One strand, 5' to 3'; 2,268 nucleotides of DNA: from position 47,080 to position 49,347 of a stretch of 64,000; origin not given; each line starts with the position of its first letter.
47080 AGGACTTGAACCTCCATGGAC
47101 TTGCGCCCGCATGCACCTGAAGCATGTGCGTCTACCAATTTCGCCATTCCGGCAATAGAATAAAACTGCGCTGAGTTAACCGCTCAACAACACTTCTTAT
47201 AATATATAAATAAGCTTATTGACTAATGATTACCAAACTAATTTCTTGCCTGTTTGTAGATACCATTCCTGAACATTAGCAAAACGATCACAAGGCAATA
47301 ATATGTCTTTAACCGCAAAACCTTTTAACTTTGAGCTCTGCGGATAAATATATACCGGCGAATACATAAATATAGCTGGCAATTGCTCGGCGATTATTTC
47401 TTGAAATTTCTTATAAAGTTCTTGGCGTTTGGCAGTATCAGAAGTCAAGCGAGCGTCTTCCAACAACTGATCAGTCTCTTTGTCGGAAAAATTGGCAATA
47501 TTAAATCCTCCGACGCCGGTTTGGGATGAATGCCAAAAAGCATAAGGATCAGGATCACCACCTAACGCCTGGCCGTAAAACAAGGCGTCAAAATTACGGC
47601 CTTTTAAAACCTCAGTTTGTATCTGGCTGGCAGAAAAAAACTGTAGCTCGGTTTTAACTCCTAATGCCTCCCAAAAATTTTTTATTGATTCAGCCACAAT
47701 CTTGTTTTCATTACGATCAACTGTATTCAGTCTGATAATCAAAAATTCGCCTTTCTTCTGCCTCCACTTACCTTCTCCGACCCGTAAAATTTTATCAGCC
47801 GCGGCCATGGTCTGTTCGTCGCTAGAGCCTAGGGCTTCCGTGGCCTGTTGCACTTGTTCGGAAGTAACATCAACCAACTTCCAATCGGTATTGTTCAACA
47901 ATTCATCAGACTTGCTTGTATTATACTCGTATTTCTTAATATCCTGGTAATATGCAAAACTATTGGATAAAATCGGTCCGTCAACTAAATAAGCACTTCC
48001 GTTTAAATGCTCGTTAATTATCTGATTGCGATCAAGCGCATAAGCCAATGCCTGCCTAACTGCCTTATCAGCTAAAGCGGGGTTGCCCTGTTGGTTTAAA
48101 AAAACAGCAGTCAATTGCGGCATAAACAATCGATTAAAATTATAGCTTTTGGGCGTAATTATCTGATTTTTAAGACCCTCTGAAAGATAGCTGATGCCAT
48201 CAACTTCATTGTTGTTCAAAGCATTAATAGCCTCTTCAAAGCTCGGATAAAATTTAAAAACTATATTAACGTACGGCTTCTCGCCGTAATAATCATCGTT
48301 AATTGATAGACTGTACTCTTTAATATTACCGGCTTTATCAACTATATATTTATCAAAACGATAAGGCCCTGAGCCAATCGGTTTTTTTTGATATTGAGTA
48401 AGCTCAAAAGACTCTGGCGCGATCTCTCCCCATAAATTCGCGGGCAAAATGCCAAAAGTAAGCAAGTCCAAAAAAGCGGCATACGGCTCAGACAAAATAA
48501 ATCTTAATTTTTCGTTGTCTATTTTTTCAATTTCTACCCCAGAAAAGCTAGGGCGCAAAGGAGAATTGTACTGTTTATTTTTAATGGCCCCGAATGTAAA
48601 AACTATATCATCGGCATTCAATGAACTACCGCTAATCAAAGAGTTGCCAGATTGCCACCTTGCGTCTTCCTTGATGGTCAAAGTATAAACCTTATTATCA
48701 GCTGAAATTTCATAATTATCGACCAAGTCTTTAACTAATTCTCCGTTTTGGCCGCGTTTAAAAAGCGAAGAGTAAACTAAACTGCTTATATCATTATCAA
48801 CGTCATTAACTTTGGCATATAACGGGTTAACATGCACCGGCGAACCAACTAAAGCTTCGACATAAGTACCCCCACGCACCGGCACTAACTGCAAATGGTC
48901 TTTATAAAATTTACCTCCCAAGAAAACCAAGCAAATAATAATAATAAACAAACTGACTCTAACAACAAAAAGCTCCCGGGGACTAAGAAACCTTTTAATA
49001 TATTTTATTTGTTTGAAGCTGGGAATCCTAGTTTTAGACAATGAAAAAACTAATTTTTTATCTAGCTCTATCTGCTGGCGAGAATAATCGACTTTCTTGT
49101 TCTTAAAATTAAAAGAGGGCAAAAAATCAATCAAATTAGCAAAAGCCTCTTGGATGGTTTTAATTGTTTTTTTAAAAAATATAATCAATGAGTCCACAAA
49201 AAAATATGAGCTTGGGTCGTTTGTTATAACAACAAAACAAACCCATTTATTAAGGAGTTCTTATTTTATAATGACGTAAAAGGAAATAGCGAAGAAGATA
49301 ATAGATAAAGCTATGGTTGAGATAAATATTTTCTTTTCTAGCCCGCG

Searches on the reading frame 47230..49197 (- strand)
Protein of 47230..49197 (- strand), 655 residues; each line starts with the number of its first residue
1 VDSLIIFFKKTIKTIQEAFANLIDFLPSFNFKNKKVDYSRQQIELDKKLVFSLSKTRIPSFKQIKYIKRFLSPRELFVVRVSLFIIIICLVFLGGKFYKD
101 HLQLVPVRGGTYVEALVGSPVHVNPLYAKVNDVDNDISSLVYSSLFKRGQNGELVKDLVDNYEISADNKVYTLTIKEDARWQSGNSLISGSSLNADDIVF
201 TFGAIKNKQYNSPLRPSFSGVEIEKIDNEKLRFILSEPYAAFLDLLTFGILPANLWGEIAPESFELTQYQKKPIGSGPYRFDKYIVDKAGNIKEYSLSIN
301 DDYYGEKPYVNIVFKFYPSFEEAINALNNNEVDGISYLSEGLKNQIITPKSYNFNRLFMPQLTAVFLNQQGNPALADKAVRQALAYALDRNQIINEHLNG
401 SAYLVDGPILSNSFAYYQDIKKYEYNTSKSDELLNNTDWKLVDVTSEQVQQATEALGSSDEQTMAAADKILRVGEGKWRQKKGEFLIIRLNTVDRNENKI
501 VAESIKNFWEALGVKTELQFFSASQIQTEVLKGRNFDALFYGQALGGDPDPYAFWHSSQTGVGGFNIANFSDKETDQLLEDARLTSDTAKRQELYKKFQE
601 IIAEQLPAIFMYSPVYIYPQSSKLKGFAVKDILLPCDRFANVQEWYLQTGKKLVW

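Call 10: search_protein_families(library=pfam, proteins=[window:47230-49197:-], max_evalue=0.001)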
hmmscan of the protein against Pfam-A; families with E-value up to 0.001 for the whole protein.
window:47230-49197:- (655 aa): 1 family
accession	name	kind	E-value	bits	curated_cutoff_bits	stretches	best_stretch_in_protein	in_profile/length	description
PF00496.27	SBP_bac_5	-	5.1e-59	200.7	32.4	1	153-560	1-362/368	Bacterial extracellular solute-binding proteins, family 5 Middle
